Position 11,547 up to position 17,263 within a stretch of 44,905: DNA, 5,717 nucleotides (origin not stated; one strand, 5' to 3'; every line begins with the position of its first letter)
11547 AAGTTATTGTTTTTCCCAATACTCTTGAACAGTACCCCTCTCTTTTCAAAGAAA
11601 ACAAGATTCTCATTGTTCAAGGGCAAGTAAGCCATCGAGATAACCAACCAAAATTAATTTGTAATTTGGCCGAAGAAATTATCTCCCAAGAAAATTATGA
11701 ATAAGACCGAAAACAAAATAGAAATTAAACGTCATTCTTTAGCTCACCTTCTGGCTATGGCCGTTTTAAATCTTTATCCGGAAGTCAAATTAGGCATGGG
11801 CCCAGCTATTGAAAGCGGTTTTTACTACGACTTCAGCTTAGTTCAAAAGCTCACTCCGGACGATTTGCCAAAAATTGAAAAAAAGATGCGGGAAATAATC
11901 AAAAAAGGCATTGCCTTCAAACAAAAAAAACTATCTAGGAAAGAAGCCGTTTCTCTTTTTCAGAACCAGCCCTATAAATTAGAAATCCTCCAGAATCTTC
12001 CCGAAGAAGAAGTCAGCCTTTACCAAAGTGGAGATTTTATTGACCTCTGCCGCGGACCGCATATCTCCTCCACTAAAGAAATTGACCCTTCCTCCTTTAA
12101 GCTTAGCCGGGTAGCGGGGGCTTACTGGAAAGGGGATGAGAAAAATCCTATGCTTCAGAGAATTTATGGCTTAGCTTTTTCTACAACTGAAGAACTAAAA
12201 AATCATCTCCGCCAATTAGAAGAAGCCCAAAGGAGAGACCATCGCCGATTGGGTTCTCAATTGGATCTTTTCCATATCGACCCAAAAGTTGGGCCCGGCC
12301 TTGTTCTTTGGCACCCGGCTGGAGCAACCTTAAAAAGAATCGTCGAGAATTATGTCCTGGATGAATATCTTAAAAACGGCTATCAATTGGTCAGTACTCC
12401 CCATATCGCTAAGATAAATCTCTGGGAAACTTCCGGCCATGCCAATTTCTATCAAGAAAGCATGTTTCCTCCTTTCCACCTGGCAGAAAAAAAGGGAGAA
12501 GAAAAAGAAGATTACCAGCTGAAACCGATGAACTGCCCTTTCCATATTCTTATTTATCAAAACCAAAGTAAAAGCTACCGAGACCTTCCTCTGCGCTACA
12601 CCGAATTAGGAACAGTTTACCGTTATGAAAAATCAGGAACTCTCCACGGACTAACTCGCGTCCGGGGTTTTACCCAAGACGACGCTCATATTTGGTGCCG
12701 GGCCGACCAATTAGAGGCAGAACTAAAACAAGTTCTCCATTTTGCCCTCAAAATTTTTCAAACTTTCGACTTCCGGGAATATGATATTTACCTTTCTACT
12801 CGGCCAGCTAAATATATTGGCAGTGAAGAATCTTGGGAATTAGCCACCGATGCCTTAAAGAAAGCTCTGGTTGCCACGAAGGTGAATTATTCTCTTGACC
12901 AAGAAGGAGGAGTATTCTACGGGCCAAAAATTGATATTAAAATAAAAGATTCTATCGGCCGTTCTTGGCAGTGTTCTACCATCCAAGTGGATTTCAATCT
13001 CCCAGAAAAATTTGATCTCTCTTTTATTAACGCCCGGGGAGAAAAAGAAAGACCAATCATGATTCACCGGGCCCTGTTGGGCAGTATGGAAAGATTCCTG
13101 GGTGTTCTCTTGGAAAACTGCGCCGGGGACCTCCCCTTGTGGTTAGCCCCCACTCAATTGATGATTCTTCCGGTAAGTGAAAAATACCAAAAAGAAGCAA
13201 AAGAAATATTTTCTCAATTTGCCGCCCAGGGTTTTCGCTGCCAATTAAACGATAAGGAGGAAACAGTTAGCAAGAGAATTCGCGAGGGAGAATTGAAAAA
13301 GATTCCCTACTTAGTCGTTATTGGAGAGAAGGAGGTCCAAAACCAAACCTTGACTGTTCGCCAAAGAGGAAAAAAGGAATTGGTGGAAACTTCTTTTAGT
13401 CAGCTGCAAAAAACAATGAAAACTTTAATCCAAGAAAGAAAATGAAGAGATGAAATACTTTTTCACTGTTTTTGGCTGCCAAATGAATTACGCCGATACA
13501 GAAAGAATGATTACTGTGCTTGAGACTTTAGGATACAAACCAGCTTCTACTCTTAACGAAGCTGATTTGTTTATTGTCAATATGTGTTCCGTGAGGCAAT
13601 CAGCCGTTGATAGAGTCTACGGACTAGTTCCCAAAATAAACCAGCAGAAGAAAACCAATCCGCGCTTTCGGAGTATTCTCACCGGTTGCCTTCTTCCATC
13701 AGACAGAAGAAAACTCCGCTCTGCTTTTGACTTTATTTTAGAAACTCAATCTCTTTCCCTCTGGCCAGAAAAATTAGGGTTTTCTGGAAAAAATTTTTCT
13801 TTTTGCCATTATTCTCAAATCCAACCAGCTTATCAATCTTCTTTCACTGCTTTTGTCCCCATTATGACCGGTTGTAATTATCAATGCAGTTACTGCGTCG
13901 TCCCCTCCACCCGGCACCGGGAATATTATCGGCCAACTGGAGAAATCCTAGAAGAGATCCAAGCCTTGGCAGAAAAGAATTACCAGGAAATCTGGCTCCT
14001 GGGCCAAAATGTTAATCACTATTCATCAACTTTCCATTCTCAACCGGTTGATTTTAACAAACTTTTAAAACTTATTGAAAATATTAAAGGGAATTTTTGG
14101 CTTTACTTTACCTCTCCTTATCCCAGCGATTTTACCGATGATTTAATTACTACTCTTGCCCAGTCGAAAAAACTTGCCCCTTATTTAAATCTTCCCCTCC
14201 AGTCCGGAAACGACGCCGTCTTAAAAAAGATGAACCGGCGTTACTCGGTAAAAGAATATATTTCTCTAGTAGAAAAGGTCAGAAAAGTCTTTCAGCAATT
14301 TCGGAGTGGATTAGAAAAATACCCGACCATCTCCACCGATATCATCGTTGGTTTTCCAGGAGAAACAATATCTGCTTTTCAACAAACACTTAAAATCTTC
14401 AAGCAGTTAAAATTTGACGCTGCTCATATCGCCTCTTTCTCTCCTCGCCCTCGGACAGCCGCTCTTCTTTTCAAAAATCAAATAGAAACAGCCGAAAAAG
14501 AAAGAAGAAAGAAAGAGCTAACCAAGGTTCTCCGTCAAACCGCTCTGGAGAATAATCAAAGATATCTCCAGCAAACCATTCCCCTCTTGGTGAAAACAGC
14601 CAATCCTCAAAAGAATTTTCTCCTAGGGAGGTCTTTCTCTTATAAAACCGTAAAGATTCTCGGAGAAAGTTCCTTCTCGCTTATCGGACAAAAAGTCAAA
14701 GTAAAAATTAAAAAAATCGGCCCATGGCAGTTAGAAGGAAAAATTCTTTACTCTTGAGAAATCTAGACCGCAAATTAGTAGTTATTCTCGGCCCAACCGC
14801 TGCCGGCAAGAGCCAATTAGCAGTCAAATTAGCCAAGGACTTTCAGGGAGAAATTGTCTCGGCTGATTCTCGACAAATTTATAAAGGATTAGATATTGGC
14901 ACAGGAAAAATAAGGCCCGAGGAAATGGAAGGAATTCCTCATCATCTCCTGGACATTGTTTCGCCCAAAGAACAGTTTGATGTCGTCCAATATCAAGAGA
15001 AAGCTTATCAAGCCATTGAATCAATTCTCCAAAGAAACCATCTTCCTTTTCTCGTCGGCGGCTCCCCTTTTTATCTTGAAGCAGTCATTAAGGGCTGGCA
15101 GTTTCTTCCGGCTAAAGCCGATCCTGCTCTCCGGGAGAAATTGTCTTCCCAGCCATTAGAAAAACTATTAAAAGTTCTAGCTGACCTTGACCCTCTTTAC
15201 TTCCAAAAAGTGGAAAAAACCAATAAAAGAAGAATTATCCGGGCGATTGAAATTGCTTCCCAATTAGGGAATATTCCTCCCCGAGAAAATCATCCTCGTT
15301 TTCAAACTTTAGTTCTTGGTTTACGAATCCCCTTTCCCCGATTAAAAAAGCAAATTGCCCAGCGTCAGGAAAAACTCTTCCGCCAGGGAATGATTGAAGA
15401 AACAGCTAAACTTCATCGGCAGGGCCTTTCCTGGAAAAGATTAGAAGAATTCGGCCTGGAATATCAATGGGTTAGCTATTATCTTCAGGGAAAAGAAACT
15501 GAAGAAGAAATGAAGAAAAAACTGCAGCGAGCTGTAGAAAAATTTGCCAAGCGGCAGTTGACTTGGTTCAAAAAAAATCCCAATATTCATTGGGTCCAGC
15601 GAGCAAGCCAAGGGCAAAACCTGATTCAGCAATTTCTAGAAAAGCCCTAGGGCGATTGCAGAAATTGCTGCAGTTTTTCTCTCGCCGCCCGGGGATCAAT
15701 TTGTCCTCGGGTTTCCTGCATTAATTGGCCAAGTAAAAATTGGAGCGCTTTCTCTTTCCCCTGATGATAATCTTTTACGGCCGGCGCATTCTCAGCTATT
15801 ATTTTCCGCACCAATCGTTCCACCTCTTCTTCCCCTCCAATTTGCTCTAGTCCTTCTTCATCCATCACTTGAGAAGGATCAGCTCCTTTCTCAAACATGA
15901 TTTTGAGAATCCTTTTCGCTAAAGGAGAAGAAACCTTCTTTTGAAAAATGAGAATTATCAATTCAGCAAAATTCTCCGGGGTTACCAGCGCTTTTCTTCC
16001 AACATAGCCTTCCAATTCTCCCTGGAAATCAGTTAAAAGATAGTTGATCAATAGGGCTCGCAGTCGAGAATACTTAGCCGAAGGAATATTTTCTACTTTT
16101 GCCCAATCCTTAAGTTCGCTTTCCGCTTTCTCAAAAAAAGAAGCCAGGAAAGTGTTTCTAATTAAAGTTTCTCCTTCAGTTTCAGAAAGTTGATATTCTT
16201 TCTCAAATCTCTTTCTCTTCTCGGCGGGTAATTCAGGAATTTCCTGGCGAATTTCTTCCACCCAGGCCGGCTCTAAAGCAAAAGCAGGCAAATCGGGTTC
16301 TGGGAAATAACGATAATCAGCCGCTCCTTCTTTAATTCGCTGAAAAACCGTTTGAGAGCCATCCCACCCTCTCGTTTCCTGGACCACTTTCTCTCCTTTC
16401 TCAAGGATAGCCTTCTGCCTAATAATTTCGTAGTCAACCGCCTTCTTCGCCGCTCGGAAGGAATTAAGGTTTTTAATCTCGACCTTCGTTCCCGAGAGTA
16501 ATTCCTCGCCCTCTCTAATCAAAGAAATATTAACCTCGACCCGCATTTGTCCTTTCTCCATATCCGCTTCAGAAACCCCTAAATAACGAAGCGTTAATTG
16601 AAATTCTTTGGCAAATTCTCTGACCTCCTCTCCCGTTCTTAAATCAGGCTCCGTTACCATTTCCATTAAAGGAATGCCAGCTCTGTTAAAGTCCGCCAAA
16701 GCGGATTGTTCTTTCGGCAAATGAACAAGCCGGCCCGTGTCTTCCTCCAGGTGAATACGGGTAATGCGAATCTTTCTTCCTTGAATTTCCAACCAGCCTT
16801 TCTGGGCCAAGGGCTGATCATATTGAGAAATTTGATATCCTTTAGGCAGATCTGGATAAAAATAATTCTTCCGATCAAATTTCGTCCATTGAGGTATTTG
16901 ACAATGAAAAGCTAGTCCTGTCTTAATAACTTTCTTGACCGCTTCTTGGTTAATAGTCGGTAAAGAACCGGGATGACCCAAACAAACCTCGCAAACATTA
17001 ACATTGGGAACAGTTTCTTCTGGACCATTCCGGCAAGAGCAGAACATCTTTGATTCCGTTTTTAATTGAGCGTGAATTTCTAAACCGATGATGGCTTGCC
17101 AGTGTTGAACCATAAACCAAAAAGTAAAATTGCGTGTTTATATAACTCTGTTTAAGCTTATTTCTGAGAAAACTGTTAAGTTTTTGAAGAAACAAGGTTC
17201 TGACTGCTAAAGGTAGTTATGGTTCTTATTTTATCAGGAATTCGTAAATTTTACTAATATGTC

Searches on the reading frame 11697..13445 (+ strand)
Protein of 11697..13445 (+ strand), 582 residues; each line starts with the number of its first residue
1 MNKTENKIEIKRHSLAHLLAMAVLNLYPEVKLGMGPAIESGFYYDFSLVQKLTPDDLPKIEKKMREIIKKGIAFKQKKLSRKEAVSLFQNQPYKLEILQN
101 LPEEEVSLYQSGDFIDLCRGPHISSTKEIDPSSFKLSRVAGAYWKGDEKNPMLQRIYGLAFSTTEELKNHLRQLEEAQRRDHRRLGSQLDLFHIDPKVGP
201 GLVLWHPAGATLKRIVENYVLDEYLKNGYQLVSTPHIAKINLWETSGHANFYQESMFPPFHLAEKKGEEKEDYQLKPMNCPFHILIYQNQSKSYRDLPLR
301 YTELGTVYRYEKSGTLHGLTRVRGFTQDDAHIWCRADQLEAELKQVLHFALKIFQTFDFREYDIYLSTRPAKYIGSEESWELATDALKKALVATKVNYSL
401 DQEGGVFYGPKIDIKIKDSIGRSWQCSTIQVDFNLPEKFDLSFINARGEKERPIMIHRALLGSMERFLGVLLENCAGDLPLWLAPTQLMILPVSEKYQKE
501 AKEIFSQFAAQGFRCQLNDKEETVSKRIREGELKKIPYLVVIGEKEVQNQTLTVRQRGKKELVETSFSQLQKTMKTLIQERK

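Call 35: search_protein_families(library=pfam, proteins=[window:11697-13445:+], max_evalue=0.001)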
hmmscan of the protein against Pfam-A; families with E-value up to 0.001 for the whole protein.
window:11697-13445:+ (582 aa): 3 families
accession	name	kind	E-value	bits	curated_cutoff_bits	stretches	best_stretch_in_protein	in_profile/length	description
PF00587.30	tRNA-synt_2b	-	2.3e-47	161.8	29.3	1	268-474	6-178/179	tRNA synthetase class II core domain (G, H, P, S and T)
PF03129.25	HGTP_anticodon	-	4.9e-21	75.1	21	1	487-575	1-92/94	Anticodon binding domain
PF07973.19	tRNA_SAD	-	5.6e-14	52.3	24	1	106-157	1-44/44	Threonyl and Alanyl tRNA synthetase second additional domain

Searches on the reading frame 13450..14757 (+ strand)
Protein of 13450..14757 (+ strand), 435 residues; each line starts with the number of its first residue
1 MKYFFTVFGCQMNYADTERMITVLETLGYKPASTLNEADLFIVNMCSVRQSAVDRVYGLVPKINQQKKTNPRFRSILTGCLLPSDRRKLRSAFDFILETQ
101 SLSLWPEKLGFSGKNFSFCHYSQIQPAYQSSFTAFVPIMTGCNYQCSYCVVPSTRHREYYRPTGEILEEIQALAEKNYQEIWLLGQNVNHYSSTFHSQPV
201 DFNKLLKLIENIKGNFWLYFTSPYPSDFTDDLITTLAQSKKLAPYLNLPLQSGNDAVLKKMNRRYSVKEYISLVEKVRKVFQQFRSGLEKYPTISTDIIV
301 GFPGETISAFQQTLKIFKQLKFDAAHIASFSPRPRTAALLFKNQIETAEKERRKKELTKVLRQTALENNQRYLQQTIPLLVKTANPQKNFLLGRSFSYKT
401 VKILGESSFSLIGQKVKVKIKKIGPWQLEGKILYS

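Call 35: search_protein_families(library=pfam, proteins=[window:13450-14757:+], max_evalue=0.001)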
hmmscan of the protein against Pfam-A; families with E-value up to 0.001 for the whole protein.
window:13450-14757:+ (435 aa): 3 families
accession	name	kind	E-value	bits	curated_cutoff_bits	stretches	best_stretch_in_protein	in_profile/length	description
PF04055.27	Radical_SAM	-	2.5e-24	86.7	29.5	1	136-315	1-164/166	Radical SAM superfamily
PF00919.26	UPF0004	-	2.7e-20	72.7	27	1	2-92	1-89/98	Uncharacterized protein family UPF0004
PF01938.26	TRAM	-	0.00012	22.3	21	1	370-433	1-61/61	TRAM domain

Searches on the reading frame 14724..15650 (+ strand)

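Call 35: search_protein_families(library=pfam, proteins=[window:14724-15650:+], max_evalue=0.001)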
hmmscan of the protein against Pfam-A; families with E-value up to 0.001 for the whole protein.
window:14724-15650:+ (308 aa): 2 families
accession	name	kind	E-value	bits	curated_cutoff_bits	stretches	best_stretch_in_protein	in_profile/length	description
PF01715.23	IPPT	-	5.4e-65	219.9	23.6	1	51-284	1-242/243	IPP transferase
PF01745.22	IPT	-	7.1e-08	32.6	20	1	17-77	2-62/233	Isopentenyl transferase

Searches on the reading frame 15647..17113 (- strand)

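Call 35: search_protein_families(library=pfam, proteins=[window:15647-17113:-], max_evalue=0.001)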
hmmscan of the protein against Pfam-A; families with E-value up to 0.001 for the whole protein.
window:15647-17113:- (488 aa): 2 families
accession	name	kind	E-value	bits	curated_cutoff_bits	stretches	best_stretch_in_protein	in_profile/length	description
PF02934.20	GatB_N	-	7.2e-110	367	23.4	1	8-286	2-277/277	GatB/GatE catalytic domain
PF02637.23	GatB_Yqey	-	9e-34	116.9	27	1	352-483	13-146/148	GatB domain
